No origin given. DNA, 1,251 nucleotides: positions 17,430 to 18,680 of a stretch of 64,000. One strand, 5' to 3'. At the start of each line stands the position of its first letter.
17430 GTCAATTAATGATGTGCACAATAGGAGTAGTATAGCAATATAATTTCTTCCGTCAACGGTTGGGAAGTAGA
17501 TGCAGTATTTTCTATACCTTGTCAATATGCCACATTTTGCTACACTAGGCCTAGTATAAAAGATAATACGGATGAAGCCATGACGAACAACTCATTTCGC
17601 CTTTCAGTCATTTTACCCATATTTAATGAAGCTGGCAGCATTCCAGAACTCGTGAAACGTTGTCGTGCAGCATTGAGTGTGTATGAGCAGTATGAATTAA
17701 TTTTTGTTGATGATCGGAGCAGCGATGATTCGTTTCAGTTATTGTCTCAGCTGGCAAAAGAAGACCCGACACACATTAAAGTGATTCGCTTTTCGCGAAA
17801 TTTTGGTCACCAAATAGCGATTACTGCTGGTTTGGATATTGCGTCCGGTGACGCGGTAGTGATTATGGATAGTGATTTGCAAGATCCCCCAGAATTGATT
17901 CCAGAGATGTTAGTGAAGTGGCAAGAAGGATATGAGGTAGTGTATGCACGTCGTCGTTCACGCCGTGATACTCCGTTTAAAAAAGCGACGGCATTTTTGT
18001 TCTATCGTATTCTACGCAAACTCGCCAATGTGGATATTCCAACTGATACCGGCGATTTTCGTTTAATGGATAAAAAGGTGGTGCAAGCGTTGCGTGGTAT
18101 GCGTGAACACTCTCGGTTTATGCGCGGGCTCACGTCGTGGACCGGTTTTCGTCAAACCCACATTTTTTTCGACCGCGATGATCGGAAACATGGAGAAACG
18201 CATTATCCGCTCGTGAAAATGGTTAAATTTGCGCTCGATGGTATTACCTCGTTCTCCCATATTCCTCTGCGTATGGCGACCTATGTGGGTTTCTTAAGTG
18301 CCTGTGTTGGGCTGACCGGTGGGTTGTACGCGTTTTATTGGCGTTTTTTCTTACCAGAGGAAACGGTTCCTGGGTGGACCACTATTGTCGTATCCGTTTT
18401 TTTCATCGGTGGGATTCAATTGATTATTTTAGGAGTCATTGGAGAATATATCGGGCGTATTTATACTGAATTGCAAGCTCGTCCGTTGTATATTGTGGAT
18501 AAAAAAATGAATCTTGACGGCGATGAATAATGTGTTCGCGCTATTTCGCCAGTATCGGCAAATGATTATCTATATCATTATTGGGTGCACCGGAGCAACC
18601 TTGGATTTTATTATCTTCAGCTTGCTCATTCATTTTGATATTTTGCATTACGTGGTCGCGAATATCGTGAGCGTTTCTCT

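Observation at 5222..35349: A 30-kb contiguous envelope-glycan super-locus with three separate polyprenyl-phosphate-sugar loading enzymes, two GtrA proteins and five GT-C proteins, but no Wzx/Wzy/O-antigen ligase or initiating phosphoglycosyltransferase in view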

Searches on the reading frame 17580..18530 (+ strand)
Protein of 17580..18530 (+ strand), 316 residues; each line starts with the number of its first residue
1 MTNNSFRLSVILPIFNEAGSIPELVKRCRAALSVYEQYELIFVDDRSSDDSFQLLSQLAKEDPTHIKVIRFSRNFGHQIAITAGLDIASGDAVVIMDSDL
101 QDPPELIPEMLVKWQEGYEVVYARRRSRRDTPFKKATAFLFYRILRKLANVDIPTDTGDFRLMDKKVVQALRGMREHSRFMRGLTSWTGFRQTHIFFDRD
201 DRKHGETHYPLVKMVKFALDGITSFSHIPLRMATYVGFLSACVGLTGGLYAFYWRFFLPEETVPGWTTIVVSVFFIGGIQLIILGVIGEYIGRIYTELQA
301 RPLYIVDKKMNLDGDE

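Call 5: search_protein_families(library=pfam, proteins=[window:17580-18530:+], max_evalue=0.01)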
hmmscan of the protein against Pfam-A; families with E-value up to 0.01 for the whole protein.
window:17580-18530:+ (316 aa): 3 families
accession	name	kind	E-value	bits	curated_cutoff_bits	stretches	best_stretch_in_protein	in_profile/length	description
PF00535.33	Glycos_transf_2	-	9.5e-33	113.9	23.3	1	9-170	1-166/168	Glycosyl transferase family 2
PF10111.15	Glyco_tranf_2_2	-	0.008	16.1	27.3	0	9-99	1-91/276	Glycosyltransferase like family 2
PF13506.12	Glyco_transf_21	-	0.0083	16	21.7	0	80-175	21-121/174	Glycosyl transferase family 21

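Call 11: search_protein_families(library=ncbifam, proteins=[window:17580-18530:+], max_evalue=0.01)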
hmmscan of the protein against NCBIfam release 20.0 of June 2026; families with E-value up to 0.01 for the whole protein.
window:17580-18530:+ (316 aa): 18 families
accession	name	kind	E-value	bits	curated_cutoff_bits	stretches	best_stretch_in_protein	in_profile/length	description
NF047588.1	GlcsyltransPgfSStrep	equivalog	1.9e-82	277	500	1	7-309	2-305/308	glycosyltransferase PgfS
NF007986.1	PRK10714.1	equivalog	2.4e-60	204.2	529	1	7-310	7-312/316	undecaprenyl-phosphate 4-deoxy-4-formamido-L-arabinose transferase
NF041875.1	EPS_EpsD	equivalog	8.3e-13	48.4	370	1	8-122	1-112/325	exopolysaccharide biosynthesis glycosyltransferase EpsD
TIGR03937.1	PgaC_IcaA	equivalog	8.8e-13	48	422.3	1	7-99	46-135/407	poly-beta-1,6-N-acetyl-D-glucosamine synthase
NF047683.1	TeichurnBiosyTuaG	equivalog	2.3e-11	43.8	400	1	1-101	1-98/252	teichuronic acid biosynthesis protein TuaG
NF007482.0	PRK10073.1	equivalog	9.5e-11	41.3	423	1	1-109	1-105/334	glycosyltransferase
TIGR04283.1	glyco_like_mftF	equivalog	1.7e-09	37.6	182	1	8-111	1-94/221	TIGR04283 family arsenosugar biosynthesis glycosyltransferase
NF053739.1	GlytfEpsEBac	equivalog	1.8e-08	33.7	450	1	8-99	3-92/265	glycosyltransferase EpsE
NF050050.1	ProtGlycPglI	equivalog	7.1e-08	32.2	500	1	7-124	3-118/306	GalNAc(5)-diNAcBac-PP-undecaprenol beta-1,3-glucosyltransferase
TIGR03965.1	mycofact_glyco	equivalog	1.1e-07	31.2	280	1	9-114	77-179/467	mycofactocin biosynthesis glycosyltransferase MftF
NF010496.0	PRK13915.1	equivalog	1.5e-07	30.9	262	1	5-120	30-148/307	glucosyl-3-phosphoglycerate synthase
TIGR04182.1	glyco_TIGR04182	equivalog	1.8e-07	30.9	325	1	9-133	3-118/293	S-layer glycoprotein N-glycosyltransferase AglJ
TIGR03111.1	glyc2_xrt_Gpos1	hypoth_equivalog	8.7e-07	28.1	363.95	1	8-120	51-162/439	TIGR03111 family XrtG-associated glycosyltransferase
NF045692.1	OglycostaseCruG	equivalog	0.00029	19.9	600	1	7-121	42-160/386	2'-O-glycosyltransferase CruG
NF038302.1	EPS_HpsE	equivalog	0.00038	19.5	300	1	7-100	2-97/307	hormogonium polysaccharide biosynthesis glycosyltransferase HpsE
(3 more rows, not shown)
